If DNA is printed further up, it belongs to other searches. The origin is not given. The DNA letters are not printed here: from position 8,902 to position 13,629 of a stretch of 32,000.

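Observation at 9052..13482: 1476-aa helicase-nuclease fusion as sole intact cargo: candidate single-gene defence system (Hhe/Nhi-like architecture)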

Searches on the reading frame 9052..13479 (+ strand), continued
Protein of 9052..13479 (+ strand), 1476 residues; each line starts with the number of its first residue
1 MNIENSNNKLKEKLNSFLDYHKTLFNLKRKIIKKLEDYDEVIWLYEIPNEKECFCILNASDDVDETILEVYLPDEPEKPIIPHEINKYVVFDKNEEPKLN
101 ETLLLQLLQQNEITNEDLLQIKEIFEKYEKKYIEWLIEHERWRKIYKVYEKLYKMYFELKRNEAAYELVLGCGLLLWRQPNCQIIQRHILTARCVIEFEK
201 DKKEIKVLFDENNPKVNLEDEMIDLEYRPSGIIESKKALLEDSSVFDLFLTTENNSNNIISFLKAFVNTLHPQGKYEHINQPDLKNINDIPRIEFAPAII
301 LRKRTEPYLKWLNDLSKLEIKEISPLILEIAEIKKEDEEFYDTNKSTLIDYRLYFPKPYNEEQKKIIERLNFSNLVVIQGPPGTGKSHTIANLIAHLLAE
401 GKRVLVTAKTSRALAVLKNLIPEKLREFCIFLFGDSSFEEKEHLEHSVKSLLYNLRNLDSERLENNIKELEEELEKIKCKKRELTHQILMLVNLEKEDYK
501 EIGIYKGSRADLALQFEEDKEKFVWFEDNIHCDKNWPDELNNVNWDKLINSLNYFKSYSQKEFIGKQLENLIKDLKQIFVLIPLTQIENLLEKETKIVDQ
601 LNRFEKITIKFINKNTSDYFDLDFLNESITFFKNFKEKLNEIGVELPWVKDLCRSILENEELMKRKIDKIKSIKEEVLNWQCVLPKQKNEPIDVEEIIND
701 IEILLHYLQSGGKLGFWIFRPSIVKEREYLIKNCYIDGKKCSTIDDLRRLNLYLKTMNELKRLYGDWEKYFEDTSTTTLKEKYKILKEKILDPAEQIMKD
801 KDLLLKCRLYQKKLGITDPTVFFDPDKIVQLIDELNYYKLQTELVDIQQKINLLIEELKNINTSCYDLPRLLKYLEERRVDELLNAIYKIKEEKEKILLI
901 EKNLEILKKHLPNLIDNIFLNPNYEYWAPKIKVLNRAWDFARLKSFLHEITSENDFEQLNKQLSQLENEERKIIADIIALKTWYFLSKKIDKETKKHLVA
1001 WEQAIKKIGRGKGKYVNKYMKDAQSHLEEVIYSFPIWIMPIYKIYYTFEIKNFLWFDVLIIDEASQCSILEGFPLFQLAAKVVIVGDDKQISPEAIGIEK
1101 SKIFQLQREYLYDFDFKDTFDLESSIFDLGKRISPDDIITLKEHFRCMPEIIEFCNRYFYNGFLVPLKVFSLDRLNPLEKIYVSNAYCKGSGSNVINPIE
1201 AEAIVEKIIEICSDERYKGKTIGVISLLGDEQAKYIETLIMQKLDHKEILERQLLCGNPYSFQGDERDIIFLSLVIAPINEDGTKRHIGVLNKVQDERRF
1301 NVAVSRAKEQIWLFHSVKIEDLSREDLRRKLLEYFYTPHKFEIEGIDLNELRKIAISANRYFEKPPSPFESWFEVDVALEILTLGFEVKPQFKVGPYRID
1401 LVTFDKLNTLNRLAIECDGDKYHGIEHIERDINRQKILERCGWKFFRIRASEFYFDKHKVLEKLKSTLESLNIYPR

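Call 36: search_dna_similar(query=window:9052-13479:+, collection=plasmids, mode=protein, max_rows=40, rows=spread)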
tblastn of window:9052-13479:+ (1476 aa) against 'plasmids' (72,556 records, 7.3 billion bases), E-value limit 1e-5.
Records with a match: 519; places in all: 531; records where one place covers at least 80% of the query: 0.
Best place of each record, by identity: <60% 519.
By first word of the organism name: Klebsiella 238; Ralstonia 92; Acinetobacter 38; Rhizobium 20; Raoultella 11; Vibrio 11; Variovorax 5; Mesorhizobium 5; Streptomyces 4; Sphingobium 4; and 66 more.
By predicted mobility (MOB-suite, as given by PLSDB): conjugative 213; non-mobilizable 172; mobilizable 134.
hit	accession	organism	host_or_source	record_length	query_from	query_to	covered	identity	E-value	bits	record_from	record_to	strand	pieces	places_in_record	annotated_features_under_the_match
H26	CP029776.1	Deinococcus actinosclerus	mixed culture,wastewater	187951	17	1475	67%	34.7%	2e-114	568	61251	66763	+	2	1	hypothetical protein (x4) | IS701 family transposase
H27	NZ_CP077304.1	Acinetobacter pittii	-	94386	135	1475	59%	33.0%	3e-85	419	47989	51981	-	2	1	AAA domain-containing protein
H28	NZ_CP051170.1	Ralstonia pseudosolanacearum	Whole organism,potato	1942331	353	1475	43%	38.8%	3e-88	427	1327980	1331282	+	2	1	none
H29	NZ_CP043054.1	Acinetobacter pittii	Homo sapiens,urine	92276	937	1475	37%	36.2%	3e-85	317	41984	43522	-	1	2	none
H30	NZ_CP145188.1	Raoultella ornithinolytica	-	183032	353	1471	36%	29.7%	2e-26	192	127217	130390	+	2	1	DUF3320 domain-containing protein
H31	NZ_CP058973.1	Pseudoalteromonas sp. JSTW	cell culture,marine sediment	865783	943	1468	36%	28.3%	2e-30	139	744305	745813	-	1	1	DUF4011 domain-containing protein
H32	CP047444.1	Spiroplasma citri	Neoaliturus tenellus,cell culture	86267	376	1460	35%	28.2%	5e-13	144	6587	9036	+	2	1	hypothetical protein | DUF4011 domain-containing protein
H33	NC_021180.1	Klebsiella pneumoniae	-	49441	1035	1471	30%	28.1%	5e-24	118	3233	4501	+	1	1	none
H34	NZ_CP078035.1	Klebsiella pneumoniae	whole organism,bedside light switch in ...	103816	1035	1471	30%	28.1%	5e-24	118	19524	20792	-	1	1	hhe: DUF4011 domain-containing anti-phage protein Hhe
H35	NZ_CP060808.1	Klebsiella variicola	Homo sapiens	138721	1035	1471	30%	28.1%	5e-24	118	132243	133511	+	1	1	hhe: DUF4011 domain-containing anti-phage protein Hhe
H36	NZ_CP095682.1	Klebsiella pneumoniae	Homo sapiens,Pure culture one microbial ...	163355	1035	1471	30%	28.1%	5e-24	118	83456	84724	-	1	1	DUF4011 domain-containing anti-phage protein Hhe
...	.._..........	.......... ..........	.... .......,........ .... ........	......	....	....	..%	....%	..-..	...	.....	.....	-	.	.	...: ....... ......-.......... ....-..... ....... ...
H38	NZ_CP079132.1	Klebsiella pneumoniae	Homo sapiens,urine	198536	1035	1471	30%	28.1%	5e-24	118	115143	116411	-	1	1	hhe: DUF4011 domain-containing anti-phage protein Hhe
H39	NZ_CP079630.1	Klebsiella pneumoniae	Homo sapiens,Endotracheal aspirate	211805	1035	1471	30%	28.1%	5e-24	118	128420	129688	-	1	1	hhe: DUF4011 domain-containing anti-phage protein Hhe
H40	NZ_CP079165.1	Klebsiella pneumoniae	Homo sapiens,Endotracheal aspirate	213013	1035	1471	30%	28.1%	5e-24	118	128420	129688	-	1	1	hhe: DUF4011 domain-containing anti-phage protein Hhe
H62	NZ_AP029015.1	Ralstonia pseudosolanacearum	-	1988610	1031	1313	19%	28.0%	3e-11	77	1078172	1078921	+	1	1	none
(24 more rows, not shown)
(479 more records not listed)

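Call 37: search_dna_similar(query=window:9052-13479:+, collection=phages, mode=protein, max_rows=15)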
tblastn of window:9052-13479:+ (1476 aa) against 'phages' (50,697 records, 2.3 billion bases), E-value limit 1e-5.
Records with a match: 4; places in all: 4; records where one place covers at least 80% of the query: 0.
Best place of each record, by identity: <60% 4.
By first word of the organism name: Bacteriophage 3; Salmonella 1.
By host as written in the record: - 3; Salmonella enterica subsp. enterica serovar Kentucky 1.
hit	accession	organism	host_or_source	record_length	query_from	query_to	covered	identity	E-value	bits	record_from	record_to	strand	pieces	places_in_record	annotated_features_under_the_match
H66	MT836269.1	Bacteriophage sp.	human fecal samples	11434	376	1468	32%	29.7%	9e-22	167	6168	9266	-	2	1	record has no annotation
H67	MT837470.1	Bacteriophage sp.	human fecal samples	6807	1057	1345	20%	25.8%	7e-11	73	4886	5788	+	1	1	record has no annotation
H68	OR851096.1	Salmonella phage S.Kent 1-2-1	Salmonella enterica subsp. enterica ...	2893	1051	1335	19%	25.9%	7e-9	66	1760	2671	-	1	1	record has no annotation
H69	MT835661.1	Bacteriophage sp.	human fecal samples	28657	1056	1316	18%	25.1%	3e-8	65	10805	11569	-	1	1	record has no annotation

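Call 38: get_annotated_region(hit=H34, flank=6000)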
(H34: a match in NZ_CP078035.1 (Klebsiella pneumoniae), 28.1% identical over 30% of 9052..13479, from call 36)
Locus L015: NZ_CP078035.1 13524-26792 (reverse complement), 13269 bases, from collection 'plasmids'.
description: Klebsiella pneumoniae strain KP_160 plasmid pKP_160-3, complete sequence
organism: Klebsiella pneumoniae (NCBI taxid 573)
taxonomy: Bacteria; Pseudomonadota; Gammaproteobacteria; Enterobacterales; Enterobacteriaceae; Klebsiella; Klebsiella pneumoniae
host: -; source: whole organism,bedside light switch in hospital intensive care unit; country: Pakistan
typing (MOB-suite, as given by PLSDB): conjugative; replicon IncFIB; relaxase MOBF,MOBF; mating-pair formation MPF_F
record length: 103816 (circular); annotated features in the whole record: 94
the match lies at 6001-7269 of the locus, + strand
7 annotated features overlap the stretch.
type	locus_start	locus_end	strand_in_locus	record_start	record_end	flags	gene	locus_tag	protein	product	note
CDS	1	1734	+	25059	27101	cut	-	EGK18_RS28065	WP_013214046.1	DUF262 domain-containing protein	-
CDS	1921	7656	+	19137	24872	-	hhe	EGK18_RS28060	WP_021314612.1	DUF4011 domain-containing anti-phage protein Hhe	GO:0051607 - defense response to virus [Evidence IEA]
CDS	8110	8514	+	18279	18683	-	-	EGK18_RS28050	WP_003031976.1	transposase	GO:0006313 - DNA transposition [Evidence IEA]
CDS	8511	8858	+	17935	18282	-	tnpB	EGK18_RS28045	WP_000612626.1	IS66 family insertion sequence element accessory protein TnpB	-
CDS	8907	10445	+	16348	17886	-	-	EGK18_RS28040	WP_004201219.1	IS66-like element ISKpn24 family transposase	GO:0006313 - DNA transposition [Evidence IEA]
CDS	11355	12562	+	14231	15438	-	-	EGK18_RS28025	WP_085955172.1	IS3 family transposase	-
CDS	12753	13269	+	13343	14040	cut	-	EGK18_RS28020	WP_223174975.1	IS1 family transposase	-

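Call 39: get_annotated_region(hit=H27, flank=5000)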
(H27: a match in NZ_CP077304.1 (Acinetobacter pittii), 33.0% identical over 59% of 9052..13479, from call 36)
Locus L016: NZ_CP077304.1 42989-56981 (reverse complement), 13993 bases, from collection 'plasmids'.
description: Acinetobacter pittii strain FDAARGOS 1396 plasmid unnamed1, complete sequence
organism: Acinetobacter pittii (NCBI taxid 48296)
taxonomy: Bacteria; Pseudomonadota; Gammaproteobacteria; Moraxellales; Moraxellaceae; Acinetobacter; Acinetobacter pittii
host: -; source: -; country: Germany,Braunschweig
typing (MOB-suite, as given by PLSDB): mobilizable; replicon rep_cluster_639; relaxase MOBP
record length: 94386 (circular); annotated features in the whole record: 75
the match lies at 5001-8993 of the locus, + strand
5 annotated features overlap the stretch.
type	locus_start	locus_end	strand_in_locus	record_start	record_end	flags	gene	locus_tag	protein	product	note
CDS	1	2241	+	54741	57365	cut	pglZ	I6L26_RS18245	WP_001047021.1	BREX-1 system phosphatase PglZ type A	-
CDS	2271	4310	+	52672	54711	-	brxL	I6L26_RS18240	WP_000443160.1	protease Lon-related BREX system protein BrxL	GO:0008150 - biological_process [Evidence IEA]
CDS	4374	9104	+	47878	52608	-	-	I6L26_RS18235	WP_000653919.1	AAA domain-containing protein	-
CDS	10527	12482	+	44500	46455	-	-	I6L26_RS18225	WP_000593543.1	AAA family ATPase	-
CDS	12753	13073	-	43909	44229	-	-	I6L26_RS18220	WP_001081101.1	type II toxin-antitoxin system Phd/YefM family antitoxin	-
